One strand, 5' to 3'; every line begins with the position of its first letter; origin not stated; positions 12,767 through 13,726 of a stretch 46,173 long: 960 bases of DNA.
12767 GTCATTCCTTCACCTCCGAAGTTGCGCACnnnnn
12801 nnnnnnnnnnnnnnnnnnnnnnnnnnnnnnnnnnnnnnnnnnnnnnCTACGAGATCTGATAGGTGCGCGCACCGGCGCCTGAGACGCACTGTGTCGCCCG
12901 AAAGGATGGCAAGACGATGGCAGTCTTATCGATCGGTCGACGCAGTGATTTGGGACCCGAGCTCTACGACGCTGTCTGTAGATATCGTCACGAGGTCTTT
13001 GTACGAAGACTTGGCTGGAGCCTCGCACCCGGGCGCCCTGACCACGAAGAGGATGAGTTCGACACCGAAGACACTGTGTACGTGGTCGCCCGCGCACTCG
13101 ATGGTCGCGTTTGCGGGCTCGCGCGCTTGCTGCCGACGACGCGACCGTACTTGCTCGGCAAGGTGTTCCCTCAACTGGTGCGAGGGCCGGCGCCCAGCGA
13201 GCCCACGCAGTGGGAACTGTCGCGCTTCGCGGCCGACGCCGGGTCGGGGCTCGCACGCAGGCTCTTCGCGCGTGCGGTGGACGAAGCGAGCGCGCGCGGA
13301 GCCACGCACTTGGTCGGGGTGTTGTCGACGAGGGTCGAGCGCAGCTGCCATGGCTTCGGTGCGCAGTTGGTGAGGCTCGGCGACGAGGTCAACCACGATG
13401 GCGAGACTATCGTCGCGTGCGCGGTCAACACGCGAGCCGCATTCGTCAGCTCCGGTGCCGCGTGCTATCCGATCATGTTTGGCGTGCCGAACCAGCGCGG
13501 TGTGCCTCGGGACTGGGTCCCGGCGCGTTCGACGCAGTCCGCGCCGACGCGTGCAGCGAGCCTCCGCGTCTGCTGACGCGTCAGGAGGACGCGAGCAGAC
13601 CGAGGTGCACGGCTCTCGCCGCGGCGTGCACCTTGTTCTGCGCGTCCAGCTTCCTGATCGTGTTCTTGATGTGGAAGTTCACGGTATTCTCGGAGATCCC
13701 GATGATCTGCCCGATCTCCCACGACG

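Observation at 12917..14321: Complete convergent LuxI/LuxR quorum-sensing pair in a myxobacterial-type genome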

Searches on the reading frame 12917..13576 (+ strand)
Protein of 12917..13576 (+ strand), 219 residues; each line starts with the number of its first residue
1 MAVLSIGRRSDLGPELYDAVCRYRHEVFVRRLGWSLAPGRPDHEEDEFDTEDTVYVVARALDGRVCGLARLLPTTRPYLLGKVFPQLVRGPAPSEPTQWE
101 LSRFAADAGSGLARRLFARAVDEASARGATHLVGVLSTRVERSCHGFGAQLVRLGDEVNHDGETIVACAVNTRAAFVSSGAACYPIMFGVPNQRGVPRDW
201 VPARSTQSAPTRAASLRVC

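Call 3: search_protein_families(library=pfam, proteins=[window:12917-13576:+], max_evalue=0.01)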
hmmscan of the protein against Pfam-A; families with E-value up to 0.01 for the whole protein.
window:12917-13576:+ (219 aa): 4 families
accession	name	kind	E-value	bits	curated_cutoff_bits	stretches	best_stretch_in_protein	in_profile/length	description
PF00765.23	Autoind_synth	-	1.5e-15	57.7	24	1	18-172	11-175/183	Autoinducer synthase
PF13444.12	Acetyltransf_5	-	0.0028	18.7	22.4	1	24-77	2-55/102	Acetyltransferase (GNAT) domain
PF21926.2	FeeM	-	0.0069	16.6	27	0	43-133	23-119/158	N-acyl amino acid synthase FeeM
PF00583.31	Acetyltransf_1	-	0.0078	16.9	20.7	0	43-138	24-100/116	Acetyltransferase (GNAT) family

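Call 4: search_protein_families(library=ncbifam, proteins=[window:12917-13576:+], max_evalue=0.01)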
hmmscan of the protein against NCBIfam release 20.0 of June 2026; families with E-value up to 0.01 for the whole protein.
window:12917-13576:+ (219 aa): 3 families
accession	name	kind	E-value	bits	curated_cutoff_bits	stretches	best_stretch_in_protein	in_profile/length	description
NF010408.0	PRK13834.1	subfamily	3.8e-16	59.2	292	1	15-167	16-178/207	acyl-homoserine-lactone synthase TraI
NF052393.1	AHserLSynTraI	equivalog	2.1e-15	56.6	250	1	18-169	19-180/212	acyl-homoserine-lactone synthase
TIGR03694.1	exosort_acyl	subfamily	6.6e-06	25.7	111.95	0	14-74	16-77/241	PEP-CTERM/exosortase system-associated acyltransferase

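Call 5: list_cluster_members(proteins=[window:12917-13573:+, window:13584-14321:-, window:12013-12795:-])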
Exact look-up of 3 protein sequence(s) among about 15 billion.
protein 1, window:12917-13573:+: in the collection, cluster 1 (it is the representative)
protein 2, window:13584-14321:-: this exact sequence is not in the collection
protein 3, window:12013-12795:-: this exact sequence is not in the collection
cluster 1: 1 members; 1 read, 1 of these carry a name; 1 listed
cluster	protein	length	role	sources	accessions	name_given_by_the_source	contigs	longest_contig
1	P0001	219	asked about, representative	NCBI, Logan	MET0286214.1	MAG: acyl-homoserine-lactone synthase [Polyangiales bacterium]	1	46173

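Call 6: find_homologous_proteins(query=window:12917-13573:+)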
Query window:12917-13573:+ (219 aa): 695 proteins with E <= 0.001 among 3025 candidates; the best 120 are listed.
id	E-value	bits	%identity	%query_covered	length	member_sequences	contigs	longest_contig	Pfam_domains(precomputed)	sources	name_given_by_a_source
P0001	3.9e-143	493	100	100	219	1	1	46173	PF00765.24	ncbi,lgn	ncbi:MAG: acyl-homoserine-lactone synthase [Polyangiales bacterium]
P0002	1.0e-51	194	54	77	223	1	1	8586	PF13444.13,PF00765.24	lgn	-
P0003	1.6e-46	177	50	81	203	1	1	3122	PF21926.3,PF00765.24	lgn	-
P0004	5.4e-45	172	51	81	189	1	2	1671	PF00765.24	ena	-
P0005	8.9e-45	171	53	79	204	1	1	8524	PF00765.24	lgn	-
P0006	1.2e-41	161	48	93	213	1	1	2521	PF00765.24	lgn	-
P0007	4.4e-36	143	48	78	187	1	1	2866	PF13444.13,PF00765.24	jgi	jgi:acyl homoserine lactone synthase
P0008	1.0e-35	141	43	78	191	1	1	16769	PF13444.13,PF00765.24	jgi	jgi:acyl homoserine lactone synthase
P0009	1.5e-35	141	42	87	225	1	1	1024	PF13444.13,PF00765.24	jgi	jgi:acyl homoserine lactone synthase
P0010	2.9e-35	140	45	79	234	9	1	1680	PF13444.13,PF00765.24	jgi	jgi:acyl homoserine lactone synthase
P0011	3.2e-35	140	46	79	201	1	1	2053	PF00765.24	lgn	-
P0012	3.6e-35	140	43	78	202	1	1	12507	PF00765.24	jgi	jgi:acyl homoserine lactone synthase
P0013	4.0e-35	140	47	78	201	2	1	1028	PF00765.24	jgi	jgi:acyl homoserine lactone synthase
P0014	5.7e-35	139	44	79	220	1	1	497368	PF00765.24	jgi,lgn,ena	-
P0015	6.4e-35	139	48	75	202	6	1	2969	PF00765.24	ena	-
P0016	9.9e-35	138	46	75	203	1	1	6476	PF13444.13,PF00765.24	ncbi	-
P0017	2.0e-34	137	47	75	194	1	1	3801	PF00765.24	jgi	jgi:acyl homoserine lactone synthase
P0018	2.4e-34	137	41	91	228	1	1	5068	PF00765.24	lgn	-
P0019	3.3e-34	137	47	77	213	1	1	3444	PF13444.13,PF00765.24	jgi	jgi:acyl homoserine lactone synthase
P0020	4.1e-34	136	44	75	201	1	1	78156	PF13444.13,PF00765.24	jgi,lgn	jgi:N-acyl-L-homoserine lactone synthetase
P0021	4.2e-34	136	46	78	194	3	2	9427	PF00765.24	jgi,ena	jgi:N-acyl-L-homoserine lactone synthetase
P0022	4.7e-34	136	45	75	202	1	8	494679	PF00765.24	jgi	jgi:acyl homoserine lactone synthase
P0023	6.7e-34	136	44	75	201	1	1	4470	PF00765.24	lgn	-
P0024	7.0e-34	135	46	79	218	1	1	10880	PF00765.24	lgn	-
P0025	7.8e-34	135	47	79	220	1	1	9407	PF13444.13,PF00765.24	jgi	jgi:N-acyl-L-homoserine lactone synthetase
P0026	1.1e-33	135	44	75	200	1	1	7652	PF00765.24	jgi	jgi:acyl homoserine lactone synthase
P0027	2.1e-33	134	44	75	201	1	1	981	PF13444.13,PF00765.24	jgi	jgi:acyl homoserine lactone synthase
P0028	2.2e-33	134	46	75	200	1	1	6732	PF00765.24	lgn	-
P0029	2.5e-33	134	48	83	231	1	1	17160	PF13444.13,PF21926.3,PF00765.24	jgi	jgi:acyl homoserine lactone synthase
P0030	2.7e-33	134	46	75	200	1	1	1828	PF00765.24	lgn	-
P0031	2.8e-33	133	44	92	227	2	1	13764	PF13444.13,PF00765.24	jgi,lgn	jgi:N-acyl-L-homoserine lactone synthetase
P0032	3.6e-33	133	43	75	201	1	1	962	PF00765.24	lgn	-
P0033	3.9e-33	133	43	86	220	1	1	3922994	PF00765.24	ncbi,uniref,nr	ncbi:GNAT family N-acetyltransferase [Noviherbaspirillum cavernae]|uniref:Acyl-homoserine-lactone sy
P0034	4.0e-33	133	43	75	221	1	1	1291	PF00765.24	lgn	-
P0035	4.2e-33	133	46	76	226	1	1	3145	PF00765.24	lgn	-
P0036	4.3e-33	133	42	75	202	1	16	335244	PF13444.13,PF00765.24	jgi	jgi:acyl homoserine lactone synthase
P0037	4.4e-33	133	46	75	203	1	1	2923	PF13444.13,PF00765.24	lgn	-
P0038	4.8e-33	133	45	77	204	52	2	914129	PF13444.13,PF00765.24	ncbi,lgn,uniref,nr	ncbi:acyl-homoserine-lactone synthase [Burkholderia gladioli]|uniref:acyl-homoserine-lactone synthas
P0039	5.0e-33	133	47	78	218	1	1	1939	PF13444.13,PF00765.24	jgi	jgi:acyl homoserine lactone synthase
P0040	6.7e-33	132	43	78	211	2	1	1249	PF00765.24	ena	-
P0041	6.8e-33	132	47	75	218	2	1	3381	PF00765.24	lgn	-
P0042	7.1e-33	132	42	75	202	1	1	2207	PF00765.24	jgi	-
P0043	1.2e-32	131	45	77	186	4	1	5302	PF13444.13,PF00765.24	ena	-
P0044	1.4e-32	131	46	75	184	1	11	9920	PF13444.13,PF21926.3,PF00765.24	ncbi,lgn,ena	-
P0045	1.6e-32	131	40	75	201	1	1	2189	PF13444.13,PF00765.24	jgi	jgi:N-acyl-L-homoserine lactone synthetase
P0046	1.8e-32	131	44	80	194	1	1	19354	PF00765.24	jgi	jgi:N-acyl-L-homoserine lactone synthetase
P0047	1.9e-32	131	49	71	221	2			PF00765.24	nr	nr:acyl-homoserine-lactone synthase [Noviherbaspirillum humi]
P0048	2.2e-32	131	45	78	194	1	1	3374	PF00765.24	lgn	-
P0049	2.4e-32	130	43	79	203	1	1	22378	PF13444.13,PF00765.24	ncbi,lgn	-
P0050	2.6e-32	130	47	75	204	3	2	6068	PF13444.13,PF00765.24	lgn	-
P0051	2.8e-32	130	44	79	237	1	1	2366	PF13444.13,PF21926.3,PF00765.24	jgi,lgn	jgi:acyl homoserine lactone synthase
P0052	2.8e-32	130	43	75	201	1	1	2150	PF00765.24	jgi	-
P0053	3.3e-32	130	48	75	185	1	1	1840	PF13444.13,PF21926.3,PF00765.24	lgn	-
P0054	3.5e-32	130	47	78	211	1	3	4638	PF00765.24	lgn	-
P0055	3.9e-32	130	43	75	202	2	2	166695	PF00765.24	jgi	jgi:acyl homoserine lactone synthase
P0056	4.5e-32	130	43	75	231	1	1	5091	PF00765.24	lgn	-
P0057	4.6e-32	130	44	72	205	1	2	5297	PF13444.13,PF00765.24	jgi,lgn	jgi:acyl homoserine lactone synthase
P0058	4.9e-32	129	48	73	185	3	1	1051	PF13444.13,PF00765.24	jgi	jgi:N-acyl-L-homoserine lactone synthetase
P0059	5.1e-32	129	43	79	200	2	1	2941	PF13444.13,PF00765.24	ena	-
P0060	5.2e-32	129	43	75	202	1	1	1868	PF13444.13,PF00765.24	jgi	jgi:acyl homoserine lactone synthase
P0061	5.3e-32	129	43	76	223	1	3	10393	PF13444.13,PF00765.24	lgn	-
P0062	5.5e-32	129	44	75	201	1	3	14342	PF13444.13,PF00765.24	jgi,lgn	jgi:acyl homoserine lactone synthase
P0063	6.5e-32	129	48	78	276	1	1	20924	PF13444.13,PF00765.24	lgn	-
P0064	7.2e-32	129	46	75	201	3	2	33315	PF00765.24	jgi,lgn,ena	jgi:acyl homoserine lactone synthase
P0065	8.5e-32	129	47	75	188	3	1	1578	PF13444.13,PF00765.24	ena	-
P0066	1.1e-31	128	42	79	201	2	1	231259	PF00765.24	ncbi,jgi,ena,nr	ncbi:MAG TPA: acyl-homoserine-lactone synthase [Paucimonas sp.]|nr:acyl-homoserine-lactone synthase 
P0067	1.1e-31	128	46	77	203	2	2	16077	PF13444.13,PF00765.24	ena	-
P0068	1.2e-31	128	42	80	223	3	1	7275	PF00765.24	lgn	-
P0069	1.2e-31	128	47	77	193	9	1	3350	PF13444.13,PF00765.24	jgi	jgi:acyl homoserine lactone synthase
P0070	1.9e-31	127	43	78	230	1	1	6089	PF13444.13,PF00765.24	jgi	jgi:acyl homoserine lactone synthase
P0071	2.4e-31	127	41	83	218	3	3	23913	PF00765.24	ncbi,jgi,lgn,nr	ncbi:MAG: acyl homoserine lactone synthase [Burkholderiales bacterium]|jgi:N-acyl-L-homoserine lacto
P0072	3.1e-31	127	42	75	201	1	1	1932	PF00765.24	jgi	jgi:acyl homoserine lactone synthase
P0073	3.9e-31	126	44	78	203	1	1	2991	PF13444.13,PF00765.24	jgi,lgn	jgi:N-acyl-L-homoserine lactone synthetase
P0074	4.5e-31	126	47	76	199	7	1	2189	PF13444.13,PF21926.3,PF00765.24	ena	-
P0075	4.6e-31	126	46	78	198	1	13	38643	PF13444.13,PF00765.24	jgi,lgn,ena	jgi:N-acyl-L-homoserine lactone synthetase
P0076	4.9e-31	126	45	73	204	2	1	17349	PF13444.13,PF00765.24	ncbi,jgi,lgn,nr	ncbi:MAG TPA: acyl-homoserine-lactone synthase [Trinickia sp.]|jgi:acyl homoserine lactone synthase|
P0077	6.4e-31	126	44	75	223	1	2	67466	PF00765.24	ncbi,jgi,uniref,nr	ncbi:MAG TPA: acyl-homoserine-lactone synthase [Noviherbaspirillum sp.]|jgi:N-acyl-L-homoserine lact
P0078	6.6e-31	126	45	79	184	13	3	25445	PF13444.13,PF21926.3,PF00765.24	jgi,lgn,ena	jgi:N-acyl-L-homoserine lactone synthetase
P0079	6.8e-31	126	44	75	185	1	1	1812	PF13444.13,PF00765.24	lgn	-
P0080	7.2e-31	126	42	75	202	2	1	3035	PF00765.24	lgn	-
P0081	7.7e-31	126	45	75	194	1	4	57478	PF00765.24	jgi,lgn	jgi:N-acyl-L-homoserine lactone synthetase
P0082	7.8e-31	125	43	79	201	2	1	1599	PF13444.13,PF00765.24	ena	-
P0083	8.4e-31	125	46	79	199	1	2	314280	PF13444.13,PF21926.3,PF00765.24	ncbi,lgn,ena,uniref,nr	ncbi:acyl-homoserine-lactone synthase [Cupriavidus basilensis]|uniref:Acyl-homoserine-lactone syntha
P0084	9.3e-31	125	46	78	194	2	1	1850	PF13444.13,PF00765.24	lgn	-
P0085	1.0e-30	125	43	79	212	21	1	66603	PF13444.13,PF00765.24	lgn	-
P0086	1.2e-30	125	47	68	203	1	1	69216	PF13444.13,PF00765.24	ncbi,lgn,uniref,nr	ncbi:acyl-homoserine-lactone synthase [Burkholderia sp. ABCPW 14]|uniref:N-acylhomoserine lactone sy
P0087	1.3e-30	125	45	72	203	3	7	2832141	PF13444.13,PF00765.24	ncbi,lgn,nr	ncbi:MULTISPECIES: N-acylhomoserine lactone synthase BspI1 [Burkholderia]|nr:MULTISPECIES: N-acylhom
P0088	1.3e-30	125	46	78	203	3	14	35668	PF13444.13,PF00765.24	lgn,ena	-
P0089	1.4e-30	125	45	75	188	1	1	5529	PF13444.13,PF00765.24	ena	-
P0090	1.4e-30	125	44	77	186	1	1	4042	PF13444.13,PF00765.24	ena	-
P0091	1.4e-30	125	44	72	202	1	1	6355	PF13444.13,PF00765.24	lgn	-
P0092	1.4e-30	125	43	77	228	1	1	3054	PF00765.24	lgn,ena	-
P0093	1.4e-30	125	42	75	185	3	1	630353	PF00765.24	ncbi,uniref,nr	ncbi:N-acylhomoserine lactone synthase [Methylomonas sp. Kb3]|uniref:acyl-homoserine-lactone synthas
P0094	1.5e-30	125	48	71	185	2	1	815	PF00765.24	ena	-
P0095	1.6e-30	124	38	96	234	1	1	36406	PF00765.24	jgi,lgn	jgi:acyl homoserine lactone synthase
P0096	2.0e-30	124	45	73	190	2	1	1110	PF13444.13,PF00765.24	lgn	-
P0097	2.2e-30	124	45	77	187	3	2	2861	PF13444.13,PF00765.24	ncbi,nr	ncbi:MAG: GNAT family N-acetyltransferase [Gammaproteobacteria bacterium]|nr:GNAT family N-acetyltra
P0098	2.4e-30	124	46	71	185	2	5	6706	PF13444.13,PF00765.24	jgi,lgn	jgi:acyl homoserine lactone synthase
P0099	2.4e-30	124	40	78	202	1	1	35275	PF00765.24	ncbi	-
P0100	2.9e-30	124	47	68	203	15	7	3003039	PF13444.13,PF00765.24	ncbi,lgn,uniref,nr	ncbi:N-acylhomoserine lactone synthase BspI1 [Burkholderia oklahomensis]|uniref:N-acylhomoserine lac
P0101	2.9e-30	124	43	72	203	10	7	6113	PF13444.13,PF00765.24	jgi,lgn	jgi:acyl homoserine lactone synthase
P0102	3.0e-30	124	46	75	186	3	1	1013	PF13444.13,PF00765.24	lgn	-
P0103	3.0e-30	124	40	87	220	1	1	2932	PF00765.24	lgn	-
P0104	3.1e-30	124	47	71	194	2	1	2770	PF00765.24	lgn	-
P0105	3.3e-30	123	43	77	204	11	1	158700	PF00765.24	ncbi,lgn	-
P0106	4.0e-30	123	47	73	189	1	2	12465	PF00765.24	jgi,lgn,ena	-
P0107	4.2e-30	123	43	80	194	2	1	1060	PF00765.24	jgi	jgi:acyl homoserine lactone synthase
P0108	4.2e-30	123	40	78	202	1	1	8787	PF00765.24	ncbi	-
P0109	4.4e-30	123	44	77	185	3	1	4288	PF13444.13,PF00765.24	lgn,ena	-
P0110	4.7e-30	123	46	75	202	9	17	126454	PF00765.24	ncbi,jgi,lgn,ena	-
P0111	4.9e-30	123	45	75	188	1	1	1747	PF13444.13,PF00765.24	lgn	-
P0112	4.9e-30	123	43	78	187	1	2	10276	PF00765.24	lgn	-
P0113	5.7e-30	123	44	75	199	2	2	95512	PF13444.13,PF00765.24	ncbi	-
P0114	5.9e-30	123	43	73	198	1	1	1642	PF13444.13,PF00765.24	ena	-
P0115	5.9e-30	123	43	79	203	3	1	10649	PF13444.13,PF00765.24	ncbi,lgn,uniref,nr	ncbi:acyl-homoserine-lactone synthase [Burkholderia sp. Ac-20379]|uniref:acyl-homoserine-lactone syn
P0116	6.4e-30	123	44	75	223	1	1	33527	PF13444.13,PF00765.24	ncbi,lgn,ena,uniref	ncbi:acyl-homoserine-lactone synthase [Noviherbaspirillum sp.]|uniref:acyl-homoserine-lactone syntha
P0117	6.6e-30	122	48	71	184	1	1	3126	PF13444.13,PF00765.24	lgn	-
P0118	6.7e-30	122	46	69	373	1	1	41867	PF13444.13,PF00765.24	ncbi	ncbi:acyl-homoserine-lactone synthase [Pseudomonas sp. LFS022]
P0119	7.0e-30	122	45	78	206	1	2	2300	PF13444.13,PF00765.24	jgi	jgi:acyl homoserine lactone synthase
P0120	7.0e-30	122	43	84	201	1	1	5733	PF13444.13,PF00765.24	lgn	-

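Call 11: find_encoding_contigs(protein=P0001, flank=3000, max_places=3)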
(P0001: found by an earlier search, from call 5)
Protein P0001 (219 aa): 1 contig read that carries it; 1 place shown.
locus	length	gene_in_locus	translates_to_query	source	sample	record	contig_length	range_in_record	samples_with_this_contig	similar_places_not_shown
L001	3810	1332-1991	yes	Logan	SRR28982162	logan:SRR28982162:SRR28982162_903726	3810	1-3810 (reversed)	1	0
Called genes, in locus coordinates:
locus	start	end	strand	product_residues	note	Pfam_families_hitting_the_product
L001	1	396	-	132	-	?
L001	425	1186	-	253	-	PF14518:Haem_oxygenas_2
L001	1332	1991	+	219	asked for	PF00765:Autoind_synth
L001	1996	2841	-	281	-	PF03472:Autoind_bind, PF00196:GerE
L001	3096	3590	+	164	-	-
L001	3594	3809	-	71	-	?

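Call 12: find_encoding_contigs(protein=P0002, flank=6000, max_places=3)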
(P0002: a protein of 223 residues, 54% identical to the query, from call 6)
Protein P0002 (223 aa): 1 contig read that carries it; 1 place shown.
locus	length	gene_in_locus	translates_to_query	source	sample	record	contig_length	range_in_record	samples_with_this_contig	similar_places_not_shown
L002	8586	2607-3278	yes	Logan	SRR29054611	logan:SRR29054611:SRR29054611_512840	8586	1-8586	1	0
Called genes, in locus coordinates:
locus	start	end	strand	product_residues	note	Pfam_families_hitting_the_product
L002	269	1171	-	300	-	PF14659:Phage_int_SAM_3, PF00589:Phage_integrase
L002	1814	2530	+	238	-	PF03472:Autoind_bind, PF00196:GerE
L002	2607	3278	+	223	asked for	PF00765:Autoind_synth, PF13444:Acetyltransf_5 (weak)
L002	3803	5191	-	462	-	PF00067:p450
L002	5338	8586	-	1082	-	?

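Call 13: find_encoding_contigs(protein=P0005, flank=6000, max_places=3)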
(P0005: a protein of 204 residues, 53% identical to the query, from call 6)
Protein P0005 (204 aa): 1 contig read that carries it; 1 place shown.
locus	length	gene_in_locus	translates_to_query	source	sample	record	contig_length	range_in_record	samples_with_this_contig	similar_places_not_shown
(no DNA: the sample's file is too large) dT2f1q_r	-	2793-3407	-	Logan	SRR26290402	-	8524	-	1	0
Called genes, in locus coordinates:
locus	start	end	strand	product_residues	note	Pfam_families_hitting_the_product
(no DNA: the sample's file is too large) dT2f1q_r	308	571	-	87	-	-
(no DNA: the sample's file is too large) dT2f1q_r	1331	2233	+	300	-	PF03472:Autoind_bind, PF00196:GerE, PF08281:Sigma70_r4_2 (weak)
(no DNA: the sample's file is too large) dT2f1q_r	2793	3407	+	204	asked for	PF00765:Autoind_synth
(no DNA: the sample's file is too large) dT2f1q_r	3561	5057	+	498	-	PF00890:FAD_binding_2 (weak), PF01494:FAD_binding_3, PF21274:Rng_hyd_C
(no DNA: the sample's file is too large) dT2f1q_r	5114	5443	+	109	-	PF04673:Cyclase_polyket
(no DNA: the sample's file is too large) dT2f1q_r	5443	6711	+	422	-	PF00109:ketoacyl-synt, PF02801:Ketoacyl-synt_C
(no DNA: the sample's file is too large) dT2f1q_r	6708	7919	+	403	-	PF00109:ketoacyl-synt, PF02801:Ketoacyl-synt_C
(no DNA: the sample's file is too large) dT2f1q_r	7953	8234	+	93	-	PF00550:PP-binding (weak)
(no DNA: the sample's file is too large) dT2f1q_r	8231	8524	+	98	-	?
